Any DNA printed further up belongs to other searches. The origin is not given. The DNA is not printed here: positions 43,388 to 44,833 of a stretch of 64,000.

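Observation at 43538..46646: Thiolase-fold protein with all three catalytic fingerprints replaced, coupled to a DUF35 protein and an atypical ThDP enzyme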

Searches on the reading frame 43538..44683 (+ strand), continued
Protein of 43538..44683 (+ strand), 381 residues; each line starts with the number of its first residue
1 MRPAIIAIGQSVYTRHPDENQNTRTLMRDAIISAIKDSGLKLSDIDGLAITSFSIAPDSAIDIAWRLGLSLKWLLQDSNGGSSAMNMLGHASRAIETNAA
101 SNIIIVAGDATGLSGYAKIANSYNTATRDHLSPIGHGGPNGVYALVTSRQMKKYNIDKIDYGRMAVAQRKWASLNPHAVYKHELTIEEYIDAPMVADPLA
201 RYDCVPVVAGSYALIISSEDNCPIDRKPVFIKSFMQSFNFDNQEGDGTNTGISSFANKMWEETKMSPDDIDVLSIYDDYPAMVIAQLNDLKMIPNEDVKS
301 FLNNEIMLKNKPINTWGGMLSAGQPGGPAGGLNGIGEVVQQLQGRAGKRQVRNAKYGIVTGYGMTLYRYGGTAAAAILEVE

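Call 16: find_related_loci(query=window:43538-44683:+, collection=genome_contigs, flank=10000)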
Query window:43538-44683:+ (381 aa) in genome_contigs; peptide patterns used: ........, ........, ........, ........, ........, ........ (x = any residue, [..] = any of these).
166 stretches matched a pattern; 91 encode a relative of the query (tblastn E <= 1e-3); the best 80 are kept; 80 distinct loci.
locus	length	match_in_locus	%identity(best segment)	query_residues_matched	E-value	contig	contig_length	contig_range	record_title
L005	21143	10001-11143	98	1-381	0e+0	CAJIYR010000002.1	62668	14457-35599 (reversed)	MAG: uncultured Rhizobiales bacterium isolate FRAM18_bin081 genome assembly, contig: FRAM17_bin081-2, whole genome shotg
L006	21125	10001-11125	71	5-381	0e+0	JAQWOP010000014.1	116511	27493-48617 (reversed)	MAG: Hyphomicrobiales bacterium isolate cluster2_bin.206 k141_1375101, whole genome shotgun sequence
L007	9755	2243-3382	68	1-381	0e+0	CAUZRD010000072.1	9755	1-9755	MAG: Alphaproteobacteria bacterium isolate CB4_SCM.1 genome assembly, contig: Ga0302127_10003335, whole genome shotgun s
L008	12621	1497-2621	69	3-379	1e-180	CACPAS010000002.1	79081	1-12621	MAG: uncultured OCS116 cluster bacterium isolate AH-326-K15 genome assembly, contig: AH-326-K15_NODE_2, whole genome sho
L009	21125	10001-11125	70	3-379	7e-180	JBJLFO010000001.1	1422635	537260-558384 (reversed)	MAG: Alphaproteobacteria bacterium isolate LRMED-257 Rhizobiales-LRMED-257-C1, whole genome shotgun sequence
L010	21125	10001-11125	69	3-379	3e-180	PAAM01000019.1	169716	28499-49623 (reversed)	MAG: Rhodobiaceae bacterium isolate NAT146 22534, whole genome shotgun sequence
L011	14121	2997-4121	69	3-379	4e-178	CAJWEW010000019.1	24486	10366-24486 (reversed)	MAG TPA_asm: uncultured Rhodobiaceae bacterium isolate ERR599065_bin.10_MetaBAT_v2.12.1_MAG genome assembly, contig: NOD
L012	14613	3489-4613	69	3-379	1e-177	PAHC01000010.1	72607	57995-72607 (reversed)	MAG: Rhodobiaceae bacterium isolate MED766 108670, whole genome shotgun sequence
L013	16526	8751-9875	69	3-379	1e-177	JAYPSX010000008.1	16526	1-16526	MAG: Hyphomicrobiales bacterium isolate 139590_S191_metabat_bins_2.tsv.171_sub NODE_3098_length_16526_cov_7.714529, whol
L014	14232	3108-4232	68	3-379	3e-177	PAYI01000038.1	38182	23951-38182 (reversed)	MAG: Flavobacteriaceae bacterium isolate SAT107 188058, whole genome shotgun sequence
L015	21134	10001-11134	66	1-379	4e-177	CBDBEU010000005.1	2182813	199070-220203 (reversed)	MAG: Hyphomicrobiales bacterium isolate 91b99131-c33b-459a-9913-f5ee03055830 genome assembly, contig: contig_5, whole ge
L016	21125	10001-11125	68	3-379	5e-177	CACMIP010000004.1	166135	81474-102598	MAG: uncultured OCS116 cluster bacterium isolate AG-891-J06 genome assembly, contig: AG-891-J06_NODE_4, whole genome sho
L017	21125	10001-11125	68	3-379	8e-177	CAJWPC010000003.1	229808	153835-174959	MAG TPA_asm: uncultured Rhodobiaceae bacterium isolate ERR599138_bin.56_MetaBAT_v2.12.1_MAG genome assembly, contig: NOD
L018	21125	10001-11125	68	3-379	6e-177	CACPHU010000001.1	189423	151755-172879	MAG: uncultured OCS116 cluster bacterium isolate AG-912-F21 genome assembly, contig: AG-912-F21_NODE_1, whole genome sho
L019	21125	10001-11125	68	3-379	1e-176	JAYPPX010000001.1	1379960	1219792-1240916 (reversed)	MAG: Hyphomicrobiales bacterium isolate SD3109_NP_metabat_bins_2.tsv.022 contig_7748_pilon, whole genome shotgun sequenc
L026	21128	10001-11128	67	4-379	6e-171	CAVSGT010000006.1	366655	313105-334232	MAG: uncultured Alphaproteobacteria bacterium isolate MFD05684.bin.2.190 genome assembly, contig: contig_24363, whole ge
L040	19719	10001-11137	65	1-379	1e-166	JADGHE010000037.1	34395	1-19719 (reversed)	MAG: Variibacter sp. isolate HOG14 NODE_501_length_34395_cov_62.795545, whole genome shotgun sequence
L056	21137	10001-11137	65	1-379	3e-161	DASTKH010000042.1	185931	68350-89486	MAG TPA_asm: Xanthobacteraceae bacterium isolate SMAG_U1995 k141_1010872, whole genome shotgun sequence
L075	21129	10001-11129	62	4-379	2e-139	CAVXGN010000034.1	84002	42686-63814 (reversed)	MAG: uncultured Alphaproteobacteria bacterium isolate MFD02416.bin.2.216 genome assembly, contig: contig_48669, whole ge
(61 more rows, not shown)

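Call 22: search_protein_representatives(protein=window:43538-44683:+)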
Query: 381 residues. Proteins with E-value up to 0.001 (for the whole library): 4247; up to 1e-10: 1693; up to 1e-30: 125. The best 150 are listed.
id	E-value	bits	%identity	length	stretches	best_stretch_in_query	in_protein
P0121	3.7e-164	562.6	62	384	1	3-379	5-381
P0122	3.5e-137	473.8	64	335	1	3-332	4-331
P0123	7.8e-100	351.0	42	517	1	4-378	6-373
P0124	8.3e-96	337.7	44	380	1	22-380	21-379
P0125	1.1e-93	330.7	43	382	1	3-379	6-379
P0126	2.1e-87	310.1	54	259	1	3-251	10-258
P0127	2.6e-87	309.8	42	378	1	1-379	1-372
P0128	8.5e-87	308.1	41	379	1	3-378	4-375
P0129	7.0e-80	285.3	52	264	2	228-379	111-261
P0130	3.4e-79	283.1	49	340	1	11-379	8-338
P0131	3.0e-77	276.7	41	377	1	6-380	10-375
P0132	7.6e-70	252.3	49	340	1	3-248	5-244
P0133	7.7e-68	245.7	36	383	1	14-379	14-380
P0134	1.4e-67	244.9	70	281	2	106-214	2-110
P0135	2.5e-67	244.0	36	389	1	5-379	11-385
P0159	2.5e-48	181.5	33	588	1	20-364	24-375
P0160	5.1e-48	180.5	38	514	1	19-295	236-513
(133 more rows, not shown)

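Call 25: search_protein_families(library=pfam, proteins=[P0123, P0159, P0160], max_evalue=0.001)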
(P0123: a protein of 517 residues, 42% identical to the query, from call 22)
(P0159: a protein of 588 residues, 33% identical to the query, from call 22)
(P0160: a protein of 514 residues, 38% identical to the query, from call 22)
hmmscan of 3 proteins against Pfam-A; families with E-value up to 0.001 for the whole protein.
P0123 (517 aa): 1 family
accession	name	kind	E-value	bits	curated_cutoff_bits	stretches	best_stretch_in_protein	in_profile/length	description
PF22691.2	Thiolase_C_1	-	1.9e-27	96.2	28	1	238-362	10-135/144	Thiolase C-terminal domain-like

P0159 (588 aa): 3 families
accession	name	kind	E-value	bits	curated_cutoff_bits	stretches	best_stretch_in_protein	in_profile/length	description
PF22691.2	Thiolase_C_1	-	1.1e-27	96.9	28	1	249-375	10-132/144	Thiolase C-terminal domain-like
PF00108.29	Thiolase_N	-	7.1e-07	29.3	26.4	1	24-186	20-195/260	Thiolase, N-terminal domain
PF01796.24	OB_ChsH2_C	-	2.5e-05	24.5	27.1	1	497-571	2-63/65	ChsH2, C-terminal OB-fold domain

P0160 (514 aa): 0 families

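Call 26: find_encoding_contigs(protein=P0128, flank=8000, max_places=3)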
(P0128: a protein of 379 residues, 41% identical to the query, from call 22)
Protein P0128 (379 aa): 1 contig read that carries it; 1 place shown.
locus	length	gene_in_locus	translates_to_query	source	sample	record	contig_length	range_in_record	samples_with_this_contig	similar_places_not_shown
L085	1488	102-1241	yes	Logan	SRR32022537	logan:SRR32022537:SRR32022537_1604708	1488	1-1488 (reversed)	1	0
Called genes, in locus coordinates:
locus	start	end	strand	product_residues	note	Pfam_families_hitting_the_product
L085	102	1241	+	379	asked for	PF22691:Thiolase_C_1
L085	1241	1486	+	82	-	?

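Call 27: find_encoding_contigs(protein=P0135, flank=8000, max_places=3)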
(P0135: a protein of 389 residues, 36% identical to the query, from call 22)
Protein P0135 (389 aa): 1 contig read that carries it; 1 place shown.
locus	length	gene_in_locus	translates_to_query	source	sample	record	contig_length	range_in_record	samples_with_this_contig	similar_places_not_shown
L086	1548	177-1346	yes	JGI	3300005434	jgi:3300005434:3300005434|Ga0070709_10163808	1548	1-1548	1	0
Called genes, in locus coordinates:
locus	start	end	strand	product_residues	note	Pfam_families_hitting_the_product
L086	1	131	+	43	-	?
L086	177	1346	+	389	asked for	PF22691:Thiolase_C_1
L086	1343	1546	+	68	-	?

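Call 28: search_dna_similar(query=window:43538-44683:+, collection=plasmids, mode=protein, max_evalue=1e-20, max_rows=40)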
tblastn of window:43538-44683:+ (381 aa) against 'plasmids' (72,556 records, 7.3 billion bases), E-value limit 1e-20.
Records with a match: 203; places in all: 280; records where one place covers at least 80% of the query: 199.
Best place of each record, by identity: <60% 203.
By first word of the organism name: Pseudosulfitobacter 21; Rhodococcus 19; Sulfitobacter 19; Variovorax 9; Paracoccus 8; Roseibium 8; Cupriavidus 7; Novosphingobium 6; Sphingobium 5; Caballeronia 4; and 64 more.
By predicted mobility (MOB-suite, as given by PLSDB): non-mobilizable 139; conjugative 34; mobilizable 30.
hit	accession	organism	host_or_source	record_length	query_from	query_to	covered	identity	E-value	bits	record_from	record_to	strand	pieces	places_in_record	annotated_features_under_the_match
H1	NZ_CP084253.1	Caballeronia sp. Sq4a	Anasa tristis,Cell culture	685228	4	379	99%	46.0%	2e-99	330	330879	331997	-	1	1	thiolase family protein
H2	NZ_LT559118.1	Nonomuraea gerenzanensis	-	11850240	4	370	96%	46.9%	3e-108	355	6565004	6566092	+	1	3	none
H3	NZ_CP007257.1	Rhodococcus erythropolis R138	Hydroponic pots with potatoes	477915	4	379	99%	45.4%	2e-94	316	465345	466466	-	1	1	thiolase family protein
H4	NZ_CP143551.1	Burkholderia multivorans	Homo sapiens,bronchoalveolar lavage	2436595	2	379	99%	43.4%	5e-96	320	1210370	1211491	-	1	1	none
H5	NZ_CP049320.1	Caballeronia sp. SBC2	whole organism,soil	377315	4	379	99%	41.6%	5e-96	320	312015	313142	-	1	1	thiolase family protein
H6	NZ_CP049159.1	Caballeronia sp. SBC1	whole organism,soil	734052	4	379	99%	41.6%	5e-96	320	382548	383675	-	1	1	thiolase family protein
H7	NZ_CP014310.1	Burkholderia sp. PAMC 26561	single cell,lichen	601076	4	379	99%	41.1%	3e-100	332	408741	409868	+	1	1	thiolase family protein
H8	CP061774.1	Ochrobactrum sp. MT180101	Water,Breeding wastewater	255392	4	379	99%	35.4%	4e-64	228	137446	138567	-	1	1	thiolase family protein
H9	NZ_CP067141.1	Paracoccus saliphilus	cell culture,saline-alkali soil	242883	30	381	92%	36.6%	2e-58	212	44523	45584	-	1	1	thiolase family protein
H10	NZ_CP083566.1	Sulfitobacter sp. W027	-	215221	5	379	98%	32.6%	7e-54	198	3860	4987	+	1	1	thiolase family protein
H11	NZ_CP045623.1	Roseibium aggregatum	-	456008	30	380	92%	34.5%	4e-55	202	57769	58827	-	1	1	thiolase family protein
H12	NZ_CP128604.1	Roseibium aggregatum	cell culture,marine biofilms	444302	30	380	92%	34.5%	1e-54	201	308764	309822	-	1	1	thiolase family protein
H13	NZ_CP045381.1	Labrenzia sp. THAF35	pure culture,Surface of a polyethylene ...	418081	30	380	92%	34.5%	1e-54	201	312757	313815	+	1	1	thiolase family protein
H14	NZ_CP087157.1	Roseibium aggregatum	cell culture,seawater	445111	30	380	92%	34.5%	1e-54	201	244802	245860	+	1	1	thiolase family protein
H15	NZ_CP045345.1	Labrenzia sp. THAF187b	pure culture,Surface of a polyethylene ...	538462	30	380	92%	34.5%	2e-54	200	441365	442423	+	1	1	thiolase family protein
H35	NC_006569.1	Ruegeria pomeroyi DSS-3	-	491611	36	381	91%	32.5%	3e-49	185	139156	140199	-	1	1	thiolase family protein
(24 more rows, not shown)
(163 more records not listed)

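Call 29: get_annotated_region(hit=H1, flank=9000)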
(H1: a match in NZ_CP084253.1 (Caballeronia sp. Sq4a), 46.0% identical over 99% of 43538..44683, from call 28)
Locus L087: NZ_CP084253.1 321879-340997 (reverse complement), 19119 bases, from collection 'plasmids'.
description: Caballeronia sp. Sq4a plasmid p1, complete sequence
organism: Caballeronia sp. Sq4a (NCBI taxid 2878152)
taxonomy: Bacteria; Pseudomonadota; Betaproteobacteria; Burkholderiales; Burkholderiaceae; Caballeronia; Caballeronia sp. Sq4a
host: -; source: Anasa tristis,Cell culture; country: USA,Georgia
typing (MOB-suite, as given by PLSDB): non-mobilizable
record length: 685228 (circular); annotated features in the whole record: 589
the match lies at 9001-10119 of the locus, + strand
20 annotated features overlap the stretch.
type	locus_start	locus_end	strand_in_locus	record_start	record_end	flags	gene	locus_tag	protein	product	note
CDS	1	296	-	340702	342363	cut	-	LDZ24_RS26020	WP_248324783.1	carboxylesterase family protein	-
CDS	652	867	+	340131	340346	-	-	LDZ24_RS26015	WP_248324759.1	hypothetical protein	-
CDS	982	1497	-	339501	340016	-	-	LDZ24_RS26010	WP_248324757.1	flavin reductase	-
CDS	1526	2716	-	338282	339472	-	-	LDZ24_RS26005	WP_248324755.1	acyl-CoA dehydrogenase family protein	-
CDS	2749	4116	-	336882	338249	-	-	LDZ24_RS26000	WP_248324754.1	MFS transporter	GO:0055085 - transmembrane transport [Evidence IEA]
CDS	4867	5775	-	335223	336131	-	-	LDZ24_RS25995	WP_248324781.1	LysR family transcriptional regulator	-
CDS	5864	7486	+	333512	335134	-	-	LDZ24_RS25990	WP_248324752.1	ATP-dependent acyl-CoA ligase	GO:0006633 - fatty acid biosynthetic process [Evidence IEA]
CDS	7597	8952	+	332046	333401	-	-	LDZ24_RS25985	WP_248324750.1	MFS transporter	GO:0055085 - transmembrane transport [Evidence IEA]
CDS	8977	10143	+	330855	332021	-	-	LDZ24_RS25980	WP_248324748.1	thiolase family protein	-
CDS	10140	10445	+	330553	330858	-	-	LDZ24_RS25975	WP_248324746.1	zinc ribbon domain-containing protein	-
CDS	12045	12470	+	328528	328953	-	-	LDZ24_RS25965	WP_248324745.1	RidA family protein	-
CDS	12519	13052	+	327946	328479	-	-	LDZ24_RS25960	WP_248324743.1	3-hydroxyanthranilate 3,4-dioxygenase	-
CDS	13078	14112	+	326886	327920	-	-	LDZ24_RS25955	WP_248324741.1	amidohydrolase family protein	-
CDS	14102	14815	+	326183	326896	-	-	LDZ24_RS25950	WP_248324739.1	SDR family NAD(P)-dependent oxidoreductase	-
CDS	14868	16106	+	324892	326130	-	-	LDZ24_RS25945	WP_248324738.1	dienelactone hydrolase family protein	-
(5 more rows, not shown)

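Call 30: get_annotated_region(hit=H3, flank=9000)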
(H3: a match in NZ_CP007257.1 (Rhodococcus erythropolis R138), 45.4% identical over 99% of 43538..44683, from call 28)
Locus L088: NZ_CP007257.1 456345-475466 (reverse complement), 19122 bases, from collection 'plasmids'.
description: Rhodococcus erythropolis R138 plasmid pLRE138, complete sequence
organism: Rhodococcus erythropolis R138 (NCBI taxid 1289591)
taxonomy: Bacteria; Actinomycetota; Actinomycetes; Mycobacteriales; Nocardiaceae; Rhodococcus; Rhodococcus erythropolis; Rhodococcus erythropolis R138
host: -; source: Hydroponic pots with potatoes; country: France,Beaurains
typing (MOB-suite, as given by PLSDB): mobilizable; relaxase MOBP,MOBP
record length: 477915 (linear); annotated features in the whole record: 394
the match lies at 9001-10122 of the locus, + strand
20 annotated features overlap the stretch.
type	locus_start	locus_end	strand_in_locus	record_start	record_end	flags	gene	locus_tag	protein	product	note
CDS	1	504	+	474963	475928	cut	-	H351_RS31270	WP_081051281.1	MBL fold metallo-hydrolase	-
CDS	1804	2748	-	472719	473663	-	-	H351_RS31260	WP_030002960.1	LysR family transcriptional regulator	-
CDS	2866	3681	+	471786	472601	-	-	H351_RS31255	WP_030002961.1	cyclase family protein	-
CDS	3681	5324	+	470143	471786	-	-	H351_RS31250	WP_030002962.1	thiamine pyrophosphate-binding protein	-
CDS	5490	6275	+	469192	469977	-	-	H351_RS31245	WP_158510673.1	ABC transporter permease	-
CDS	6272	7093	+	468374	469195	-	-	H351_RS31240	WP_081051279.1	ABC transporter permease subunit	GO:0055085 - transmembrane transport [Evidence IEA]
CDS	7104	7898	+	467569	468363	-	-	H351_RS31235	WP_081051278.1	ABC transporter ATP-binding protein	-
CDS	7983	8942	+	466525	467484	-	-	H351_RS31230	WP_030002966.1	ABC transporter substrate-binding protein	-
CDS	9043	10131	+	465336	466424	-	-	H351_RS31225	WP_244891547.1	thiolase family protein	-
CDS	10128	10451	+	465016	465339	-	-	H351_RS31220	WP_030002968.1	zinc ribbon domain-containing protein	-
CDS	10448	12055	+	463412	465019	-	-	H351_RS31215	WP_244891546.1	ATP-dependent acyl-CoA ligase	GO:0006633 - fatty acid biosynthetic process [Evidence IEA]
CDS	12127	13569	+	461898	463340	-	-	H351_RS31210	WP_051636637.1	aldehyde dehydrogenase family protein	-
CDS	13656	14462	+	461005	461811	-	-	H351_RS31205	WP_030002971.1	aspartate/glutamate racemase family protein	-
CDS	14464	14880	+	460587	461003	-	-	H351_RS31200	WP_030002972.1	organic hydroperoxide resistance protein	-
CDS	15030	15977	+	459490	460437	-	-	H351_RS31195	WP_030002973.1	zinc-binding alcohol dehydrogenase family protein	-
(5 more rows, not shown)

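Call 31: get_annotated_region(hit=H35, flank=9000)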
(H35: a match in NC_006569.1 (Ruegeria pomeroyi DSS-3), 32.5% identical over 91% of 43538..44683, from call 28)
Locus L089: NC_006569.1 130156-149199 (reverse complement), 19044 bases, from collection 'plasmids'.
description: Ruegeria pomeroyi DSS-3 megaplasmid, complete sequence
organism: Ruegeria pomeroyi DSS-3 (NCBI taxid 246200)
taxonomy: Bacteria; Pseudomonadota; Alphaproteobacteria; Rhodobacterales; Roseobacteraceae; Ruegeria; Ruegeria pomeroyi; Ruegeria pomeroyi DSS-3
host: -; source: -; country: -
typing (MOB-suite, as given by PLSDB): non-mobilizable; replicon rep_cluster_95
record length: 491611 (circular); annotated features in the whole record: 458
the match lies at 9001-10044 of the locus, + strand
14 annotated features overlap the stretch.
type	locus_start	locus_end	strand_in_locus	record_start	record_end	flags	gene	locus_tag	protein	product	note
CDS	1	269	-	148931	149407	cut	-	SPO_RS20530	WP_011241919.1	DUF2948 family protein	-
CDS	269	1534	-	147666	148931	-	murA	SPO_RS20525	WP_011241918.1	UDP-N-acetylglucosamine 1-carboxyvinyltransferase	GO:0009252 - peptidoglycan biosynthetic process [Evidence IEA]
CDS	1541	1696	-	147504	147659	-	-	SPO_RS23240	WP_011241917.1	hypothetical protein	-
CDS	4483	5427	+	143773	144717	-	-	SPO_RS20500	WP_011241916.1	PDR/VanB family oxidoreductase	-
CDS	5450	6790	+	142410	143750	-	-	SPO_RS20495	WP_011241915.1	Rieske 2Fe-2S domain-containing protein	-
CDS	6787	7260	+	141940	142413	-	-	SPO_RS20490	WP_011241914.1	aromatic-ring-hydroxylating dioxygenase subunit beta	GO:0009056 - catabolic process [Evidence IEA]; GO:0008152 - metabolic process [Evidence IEA]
CDS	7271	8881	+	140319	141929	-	-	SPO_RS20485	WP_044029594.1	AMP-binding protein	-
CDS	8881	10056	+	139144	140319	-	-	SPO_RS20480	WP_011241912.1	thiolase family protein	-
CDS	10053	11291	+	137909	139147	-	-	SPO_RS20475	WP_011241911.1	SDR family NAD(P)-dependent oxidoreductase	-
CDS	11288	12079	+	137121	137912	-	-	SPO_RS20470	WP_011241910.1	cyclase family protein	-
CDS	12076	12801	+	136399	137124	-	-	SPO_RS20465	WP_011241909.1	SDR family oxidoreductase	-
CDS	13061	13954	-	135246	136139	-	-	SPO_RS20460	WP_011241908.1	hypothetical protein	-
CDS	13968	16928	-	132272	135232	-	-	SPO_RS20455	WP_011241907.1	AAA family ATPase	-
CDS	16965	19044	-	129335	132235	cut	-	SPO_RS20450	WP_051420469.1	CHAT domain-containing protein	-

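Call 45: get_annotated_region(hit=H7, flank=8000)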
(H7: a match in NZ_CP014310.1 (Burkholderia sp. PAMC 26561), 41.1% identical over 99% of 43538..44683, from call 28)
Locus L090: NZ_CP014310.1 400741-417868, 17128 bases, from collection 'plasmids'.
description: Burkholderia sp. PAMC 26561 plasmid unnamed3, complete sequence
organism: Burkholderia sp. PAMC 26561 (NCBI taxid 1795043)
taxonomy: Bacteria; Pseudomonadota; Betaproteobacteria; Burkholderiales; Burkholderiaceae; Burkholderia; Burkholderia sp. PAMC 26561
host: -; source: single cell,lichen; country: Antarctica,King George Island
typing (MOB-suite, as given by PLSDB): non-mobilizable
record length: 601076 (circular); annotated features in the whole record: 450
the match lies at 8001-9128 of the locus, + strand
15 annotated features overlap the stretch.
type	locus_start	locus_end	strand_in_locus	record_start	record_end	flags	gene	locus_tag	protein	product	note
CDS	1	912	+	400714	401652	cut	-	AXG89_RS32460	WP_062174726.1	NADP-dependent oxidoreductase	-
CDS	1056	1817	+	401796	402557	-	-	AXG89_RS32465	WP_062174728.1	aldolase/citrate lyase family protein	-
CDS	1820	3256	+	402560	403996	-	-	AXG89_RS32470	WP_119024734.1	FAD-binding oxidoreductase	-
CDS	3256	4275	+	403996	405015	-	-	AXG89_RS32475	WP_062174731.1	ABC transporter permease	GO:0055085 - transmembrane transport [Evidence IEA]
CDS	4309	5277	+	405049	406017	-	-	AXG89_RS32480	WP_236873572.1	ABC transporter permease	-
CDS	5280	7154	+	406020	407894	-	-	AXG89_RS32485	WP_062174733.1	ABC transporter ATP-binding protein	-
CDS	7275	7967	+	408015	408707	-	-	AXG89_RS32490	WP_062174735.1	GntR family transcriptional regulator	-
CDS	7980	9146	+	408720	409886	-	-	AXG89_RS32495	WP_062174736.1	thiolase family protein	-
CDS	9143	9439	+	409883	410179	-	-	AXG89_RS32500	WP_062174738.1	hypothetical protein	-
CDS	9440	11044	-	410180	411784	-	-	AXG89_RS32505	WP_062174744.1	AMP-binding protein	-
CDS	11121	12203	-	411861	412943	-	-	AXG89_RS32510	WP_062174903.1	LLM class flavin-dependent oxidoreductase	-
CDS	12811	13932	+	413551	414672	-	-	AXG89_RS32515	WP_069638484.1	porin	-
CDS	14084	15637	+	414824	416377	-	-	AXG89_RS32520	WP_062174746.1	ABC transporter substrate-binding protein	-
CDS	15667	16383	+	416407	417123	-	-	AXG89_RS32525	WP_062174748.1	SDR family oxidoreductase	-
CDS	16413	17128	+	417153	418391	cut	-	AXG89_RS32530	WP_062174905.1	dienelactone hydrolase family protein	-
